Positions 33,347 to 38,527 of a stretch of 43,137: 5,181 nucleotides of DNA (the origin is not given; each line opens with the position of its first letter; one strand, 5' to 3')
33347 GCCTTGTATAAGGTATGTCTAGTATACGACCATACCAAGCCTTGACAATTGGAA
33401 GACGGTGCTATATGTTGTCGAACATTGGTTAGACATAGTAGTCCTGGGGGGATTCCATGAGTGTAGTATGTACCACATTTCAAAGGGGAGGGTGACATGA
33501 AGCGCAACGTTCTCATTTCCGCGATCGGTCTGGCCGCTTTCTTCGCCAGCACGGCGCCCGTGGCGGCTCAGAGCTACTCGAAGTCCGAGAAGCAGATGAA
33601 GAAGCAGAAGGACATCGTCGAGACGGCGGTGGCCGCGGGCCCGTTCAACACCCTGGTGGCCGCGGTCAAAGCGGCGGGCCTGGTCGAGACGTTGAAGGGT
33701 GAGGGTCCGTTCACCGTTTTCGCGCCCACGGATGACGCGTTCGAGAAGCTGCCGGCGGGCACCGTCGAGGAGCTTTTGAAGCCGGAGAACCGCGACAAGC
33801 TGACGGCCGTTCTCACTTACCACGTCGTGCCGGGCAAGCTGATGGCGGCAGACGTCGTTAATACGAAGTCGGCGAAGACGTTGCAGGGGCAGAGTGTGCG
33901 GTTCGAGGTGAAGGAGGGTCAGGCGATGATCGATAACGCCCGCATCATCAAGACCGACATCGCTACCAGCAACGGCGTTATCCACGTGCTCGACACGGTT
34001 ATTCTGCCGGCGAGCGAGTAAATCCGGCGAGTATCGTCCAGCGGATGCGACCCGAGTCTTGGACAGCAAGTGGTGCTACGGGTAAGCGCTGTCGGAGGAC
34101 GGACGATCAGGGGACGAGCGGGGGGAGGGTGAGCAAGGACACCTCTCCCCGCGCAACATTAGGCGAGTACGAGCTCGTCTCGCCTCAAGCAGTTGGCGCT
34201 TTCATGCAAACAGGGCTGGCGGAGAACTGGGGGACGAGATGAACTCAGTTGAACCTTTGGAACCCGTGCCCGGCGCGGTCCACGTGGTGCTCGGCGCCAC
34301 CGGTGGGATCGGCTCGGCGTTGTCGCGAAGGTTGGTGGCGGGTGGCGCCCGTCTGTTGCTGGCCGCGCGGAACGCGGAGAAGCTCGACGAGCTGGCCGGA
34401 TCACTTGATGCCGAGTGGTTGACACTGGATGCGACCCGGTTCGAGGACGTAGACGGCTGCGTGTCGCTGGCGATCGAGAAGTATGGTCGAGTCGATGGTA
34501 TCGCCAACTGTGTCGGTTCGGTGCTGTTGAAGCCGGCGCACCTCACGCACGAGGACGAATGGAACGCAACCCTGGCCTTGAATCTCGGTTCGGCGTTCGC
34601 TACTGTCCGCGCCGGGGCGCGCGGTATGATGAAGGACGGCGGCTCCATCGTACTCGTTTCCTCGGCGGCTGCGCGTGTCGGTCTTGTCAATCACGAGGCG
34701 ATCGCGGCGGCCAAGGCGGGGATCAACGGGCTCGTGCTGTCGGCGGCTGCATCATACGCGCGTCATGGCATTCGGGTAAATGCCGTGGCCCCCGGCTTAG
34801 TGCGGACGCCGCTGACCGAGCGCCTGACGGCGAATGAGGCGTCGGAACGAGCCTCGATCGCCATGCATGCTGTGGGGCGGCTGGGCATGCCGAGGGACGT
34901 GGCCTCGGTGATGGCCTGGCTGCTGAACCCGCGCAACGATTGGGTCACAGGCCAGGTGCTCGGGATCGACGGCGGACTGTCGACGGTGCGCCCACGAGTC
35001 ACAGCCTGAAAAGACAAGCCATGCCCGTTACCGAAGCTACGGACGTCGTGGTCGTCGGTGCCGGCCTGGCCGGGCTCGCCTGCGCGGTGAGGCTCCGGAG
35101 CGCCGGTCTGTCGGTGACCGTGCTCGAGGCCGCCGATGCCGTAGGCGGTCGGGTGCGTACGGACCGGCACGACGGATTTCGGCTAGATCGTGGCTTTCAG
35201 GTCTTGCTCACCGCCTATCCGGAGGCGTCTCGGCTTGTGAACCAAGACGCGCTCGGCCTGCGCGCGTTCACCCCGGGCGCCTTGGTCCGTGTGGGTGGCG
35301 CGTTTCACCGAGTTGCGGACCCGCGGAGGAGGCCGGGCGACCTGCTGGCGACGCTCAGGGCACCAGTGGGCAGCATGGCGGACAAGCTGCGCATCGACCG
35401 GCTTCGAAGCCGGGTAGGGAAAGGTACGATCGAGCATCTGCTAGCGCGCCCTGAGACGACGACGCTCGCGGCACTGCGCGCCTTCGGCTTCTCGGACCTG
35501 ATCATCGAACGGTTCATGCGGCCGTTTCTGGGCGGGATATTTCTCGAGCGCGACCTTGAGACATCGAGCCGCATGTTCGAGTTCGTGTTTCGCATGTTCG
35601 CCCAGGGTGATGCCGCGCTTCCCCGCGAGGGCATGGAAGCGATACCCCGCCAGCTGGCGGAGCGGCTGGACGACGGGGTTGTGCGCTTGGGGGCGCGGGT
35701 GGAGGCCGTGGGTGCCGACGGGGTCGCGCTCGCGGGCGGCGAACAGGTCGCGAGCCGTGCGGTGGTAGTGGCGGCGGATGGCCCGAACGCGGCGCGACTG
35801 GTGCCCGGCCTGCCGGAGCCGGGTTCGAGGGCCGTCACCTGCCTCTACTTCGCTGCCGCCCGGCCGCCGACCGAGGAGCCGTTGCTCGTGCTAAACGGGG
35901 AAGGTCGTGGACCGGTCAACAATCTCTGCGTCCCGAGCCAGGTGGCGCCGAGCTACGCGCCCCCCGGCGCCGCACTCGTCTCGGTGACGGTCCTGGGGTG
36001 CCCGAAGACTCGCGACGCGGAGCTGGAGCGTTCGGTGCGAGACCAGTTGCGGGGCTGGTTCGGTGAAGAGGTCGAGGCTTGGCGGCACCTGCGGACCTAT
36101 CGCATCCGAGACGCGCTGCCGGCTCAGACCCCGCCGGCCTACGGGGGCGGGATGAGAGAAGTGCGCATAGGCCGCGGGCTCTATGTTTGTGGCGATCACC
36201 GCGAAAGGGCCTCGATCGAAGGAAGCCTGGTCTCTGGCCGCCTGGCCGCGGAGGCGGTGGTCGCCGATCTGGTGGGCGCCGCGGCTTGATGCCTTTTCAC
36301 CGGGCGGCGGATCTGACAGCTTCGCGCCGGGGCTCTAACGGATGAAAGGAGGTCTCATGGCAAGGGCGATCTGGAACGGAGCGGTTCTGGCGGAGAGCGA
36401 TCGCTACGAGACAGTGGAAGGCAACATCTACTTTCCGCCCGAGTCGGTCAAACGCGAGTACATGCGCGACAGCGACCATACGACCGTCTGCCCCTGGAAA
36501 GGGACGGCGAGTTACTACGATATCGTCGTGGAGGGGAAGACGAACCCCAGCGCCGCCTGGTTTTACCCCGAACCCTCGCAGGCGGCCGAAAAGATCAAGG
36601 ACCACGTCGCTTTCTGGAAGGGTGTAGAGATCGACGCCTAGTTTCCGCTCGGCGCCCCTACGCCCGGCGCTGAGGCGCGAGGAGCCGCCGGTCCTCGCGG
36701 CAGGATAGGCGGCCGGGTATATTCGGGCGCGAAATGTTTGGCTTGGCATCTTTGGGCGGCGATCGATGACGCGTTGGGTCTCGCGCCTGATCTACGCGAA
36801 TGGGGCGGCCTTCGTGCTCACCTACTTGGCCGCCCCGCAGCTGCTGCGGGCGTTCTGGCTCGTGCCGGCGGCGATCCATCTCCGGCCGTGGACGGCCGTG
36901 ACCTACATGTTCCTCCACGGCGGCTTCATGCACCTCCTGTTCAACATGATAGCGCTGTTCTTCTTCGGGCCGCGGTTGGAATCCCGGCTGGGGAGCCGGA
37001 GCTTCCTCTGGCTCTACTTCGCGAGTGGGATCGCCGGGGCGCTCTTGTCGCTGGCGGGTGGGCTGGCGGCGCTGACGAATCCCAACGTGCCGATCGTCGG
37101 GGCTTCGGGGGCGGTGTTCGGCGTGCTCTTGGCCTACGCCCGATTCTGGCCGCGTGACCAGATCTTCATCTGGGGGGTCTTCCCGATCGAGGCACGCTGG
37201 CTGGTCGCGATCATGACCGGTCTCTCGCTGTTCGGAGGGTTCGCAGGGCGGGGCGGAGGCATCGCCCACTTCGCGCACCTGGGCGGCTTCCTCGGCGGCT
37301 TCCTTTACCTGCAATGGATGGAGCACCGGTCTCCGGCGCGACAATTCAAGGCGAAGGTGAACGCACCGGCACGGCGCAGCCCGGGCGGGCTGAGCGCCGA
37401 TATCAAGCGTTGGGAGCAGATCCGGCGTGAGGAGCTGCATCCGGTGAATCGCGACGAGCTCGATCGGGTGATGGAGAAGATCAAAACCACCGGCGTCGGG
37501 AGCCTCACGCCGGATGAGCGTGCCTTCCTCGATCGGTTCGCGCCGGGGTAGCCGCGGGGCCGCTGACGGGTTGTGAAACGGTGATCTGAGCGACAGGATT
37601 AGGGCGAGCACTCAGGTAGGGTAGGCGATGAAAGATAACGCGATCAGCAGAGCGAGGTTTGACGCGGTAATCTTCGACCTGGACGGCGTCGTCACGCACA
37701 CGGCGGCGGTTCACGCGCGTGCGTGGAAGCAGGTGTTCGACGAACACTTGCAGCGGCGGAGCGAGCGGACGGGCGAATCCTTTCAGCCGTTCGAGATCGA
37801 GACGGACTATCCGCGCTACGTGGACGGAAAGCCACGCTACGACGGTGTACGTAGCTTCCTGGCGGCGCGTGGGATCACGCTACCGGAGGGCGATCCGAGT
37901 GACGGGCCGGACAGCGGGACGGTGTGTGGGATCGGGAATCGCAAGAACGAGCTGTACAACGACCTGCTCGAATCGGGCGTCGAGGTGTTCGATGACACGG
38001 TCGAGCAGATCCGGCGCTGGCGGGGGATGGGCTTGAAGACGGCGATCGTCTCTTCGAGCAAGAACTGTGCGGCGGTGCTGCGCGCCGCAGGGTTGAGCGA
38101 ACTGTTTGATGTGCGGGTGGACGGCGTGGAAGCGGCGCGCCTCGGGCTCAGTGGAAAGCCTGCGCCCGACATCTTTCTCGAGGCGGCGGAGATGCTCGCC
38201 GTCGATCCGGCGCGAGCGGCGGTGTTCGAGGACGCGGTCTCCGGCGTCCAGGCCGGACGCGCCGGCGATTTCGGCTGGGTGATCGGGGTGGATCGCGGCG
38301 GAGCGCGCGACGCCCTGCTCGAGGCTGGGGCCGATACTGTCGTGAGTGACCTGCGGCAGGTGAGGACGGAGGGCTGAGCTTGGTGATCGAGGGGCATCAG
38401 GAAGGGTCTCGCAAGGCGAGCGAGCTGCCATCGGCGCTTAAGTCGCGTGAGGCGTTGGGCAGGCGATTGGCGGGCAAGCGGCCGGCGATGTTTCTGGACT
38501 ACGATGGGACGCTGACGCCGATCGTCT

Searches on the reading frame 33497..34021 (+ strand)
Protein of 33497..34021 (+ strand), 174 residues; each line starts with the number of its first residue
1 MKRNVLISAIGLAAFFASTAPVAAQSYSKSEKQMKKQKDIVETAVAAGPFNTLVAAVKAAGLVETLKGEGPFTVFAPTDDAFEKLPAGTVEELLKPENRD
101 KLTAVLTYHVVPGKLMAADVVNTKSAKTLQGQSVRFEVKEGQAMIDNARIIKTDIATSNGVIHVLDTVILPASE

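Call 20: search_protein_families(library=pfam, proteins=[window:33497-34021:+], max_evalue=0.00001)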
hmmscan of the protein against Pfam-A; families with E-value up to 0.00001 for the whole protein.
window:33497-34021:+ (174 aa): 1 family
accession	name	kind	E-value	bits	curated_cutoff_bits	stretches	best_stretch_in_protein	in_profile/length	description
PF02469.27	Fasciclin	-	4.4e-42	143.6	22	1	49-171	2-123/123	Fasciclin domain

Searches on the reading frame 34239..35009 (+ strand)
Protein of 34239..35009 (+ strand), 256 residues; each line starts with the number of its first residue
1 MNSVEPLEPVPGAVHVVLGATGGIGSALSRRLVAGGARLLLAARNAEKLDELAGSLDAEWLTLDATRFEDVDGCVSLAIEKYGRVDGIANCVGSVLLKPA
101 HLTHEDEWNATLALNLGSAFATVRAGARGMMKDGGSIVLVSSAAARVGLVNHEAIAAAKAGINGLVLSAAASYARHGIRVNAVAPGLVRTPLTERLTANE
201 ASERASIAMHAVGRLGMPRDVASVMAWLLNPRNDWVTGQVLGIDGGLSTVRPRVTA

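Call 20: search_protein_families(library=pfam, proteins=[window:34239-35009:+], max_evalue=0.00001)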
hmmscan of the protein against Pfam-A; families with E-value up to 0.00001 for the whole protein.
window:34239-35009:+ (256 aa): 3 families
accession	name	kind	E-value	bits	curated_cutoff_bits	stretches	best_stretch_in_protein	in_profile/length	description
PF13561.12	adh_short_C2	-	9.7e-56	189.4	27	1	19-248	1-236/236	Enoyl-(Acyl carrier protein) reductase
PF00106.31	adh_short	-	1.3e-41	142.7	26.6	1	15-200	3-194/195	short chain dehydrogenase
PF08659.16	KR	-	1.3e-08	35.4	22.6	1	13-169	1-163/180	KR domain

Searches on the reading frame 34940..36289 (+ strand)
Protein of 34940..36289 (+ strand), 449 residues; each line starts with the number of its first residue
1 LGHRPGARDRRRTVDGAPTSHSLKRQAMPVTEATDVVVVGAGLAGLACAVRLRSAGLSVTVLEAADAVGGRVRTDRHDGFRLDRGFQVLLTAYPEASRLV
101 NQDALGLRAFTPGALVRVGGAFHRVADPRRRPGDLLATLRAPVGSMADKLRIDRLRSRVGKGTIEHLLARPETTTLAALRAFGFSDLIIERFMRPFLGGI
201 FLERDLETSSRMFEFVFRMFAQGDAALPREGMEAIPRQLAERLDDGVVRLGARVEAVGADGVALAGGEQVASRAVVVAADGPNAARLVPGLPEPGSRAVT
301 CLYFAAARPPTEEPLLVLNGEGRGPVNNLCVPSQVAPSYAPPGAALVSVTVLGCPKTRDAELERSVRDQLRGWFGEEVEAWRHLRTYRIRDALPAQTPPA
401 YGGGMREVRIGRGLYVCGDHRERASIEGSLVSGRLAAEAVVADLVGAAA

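Call 20: search_protein_families(library=pfam, proteins=[window:34940-36289:+], max_evalue=0.00001)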
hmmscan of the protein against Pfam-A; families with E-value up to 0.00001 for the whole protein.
window:34940-36289:+ (449 aa): 7 families
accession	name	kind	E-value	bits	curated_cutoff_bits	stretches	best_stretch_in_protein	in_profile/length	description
PF01593.30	Amino_oxidase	-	1.4e-52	179.9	19.8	1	43-440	1-442/443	Flavin containing amine oxidoreductase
PF13450.12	NAD_binding_8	-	2.5e-18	66.5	21.9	1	38-102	1-67/68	NAD(P)-binding Rossmann-like domain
PF00890.30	FAD_binding_2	-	8.9e-08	32.2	20.4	1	35-70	1-36/414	FAD binding domain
PF05834.18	Lycopene_cycl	-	1.1e-07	31.8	23.4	0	35-68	1-36/380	Lycopene cyclase protein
PF01266.30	DAO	-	3.6e-07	30.5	27.9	1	35-69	1-35/353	FAD dependent oxidoreductase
PF07992.20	Pyr_redox_2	-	7.6e-07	29.3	26.1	1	35-68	2-177/291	Pyridine nucleotide-disulphide oxidoreductase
PF03486.20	HI0933_like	-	2.5e-06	27.6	50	0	35-73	2-40/244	HI0933-like protein Rossmann domain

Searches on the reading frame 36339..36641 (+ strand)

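Call 21: search_protein_families(library=pfam, proteins=[window:36339-36641:+], max_evalue=0.00001)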
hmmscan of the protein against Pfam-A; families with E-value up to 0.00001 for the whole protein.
window:36339-36641:+ (100 aa): 1 family
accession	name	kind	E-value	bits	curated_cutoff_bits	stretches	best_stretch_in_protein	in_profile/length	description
PF04248.19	NTP_transf_9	-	2.4e-34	117.4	22.1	1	9-94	2-92/93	Domain of unknown function (DUF427)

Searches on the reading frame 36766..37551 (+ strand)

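Call 20: search_protein_families(library=pfam, proteins=[window:36766-37551:+], max_evalue=0.00001)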
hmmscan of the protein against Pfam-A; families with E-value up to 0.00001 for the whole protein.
window:36766-37551:+ (261 aa): 1 family
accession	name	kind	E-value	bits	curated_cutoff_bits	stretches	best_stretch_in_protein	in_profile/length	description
PF01694.28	Rhomboid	-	4.7e-33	114.8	22.6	1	40-182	3-137/143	Rhomboid domain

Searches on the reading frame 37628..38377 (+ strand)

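Call 20: search_protein_families(library=pfam, proteins=[window:37628-38377:+], max_evalue=0.00001)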
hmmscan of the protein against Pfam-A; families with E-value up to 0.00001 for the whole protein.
window:37628-38377:+ (249 aa): 2 families
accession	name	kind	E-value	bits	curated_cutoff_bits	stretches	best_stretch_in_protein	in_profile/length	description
PF00702.32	Hydrolase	-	4.8e-25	89.5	26.4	1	12-213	2-190/191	haloacid dehalogenase-like hydrolase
PF13419.12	HAD_2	-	7.2e-13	49.5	23.8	1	14-212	1-170/178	Haloacid dehalogenase-like hydrolase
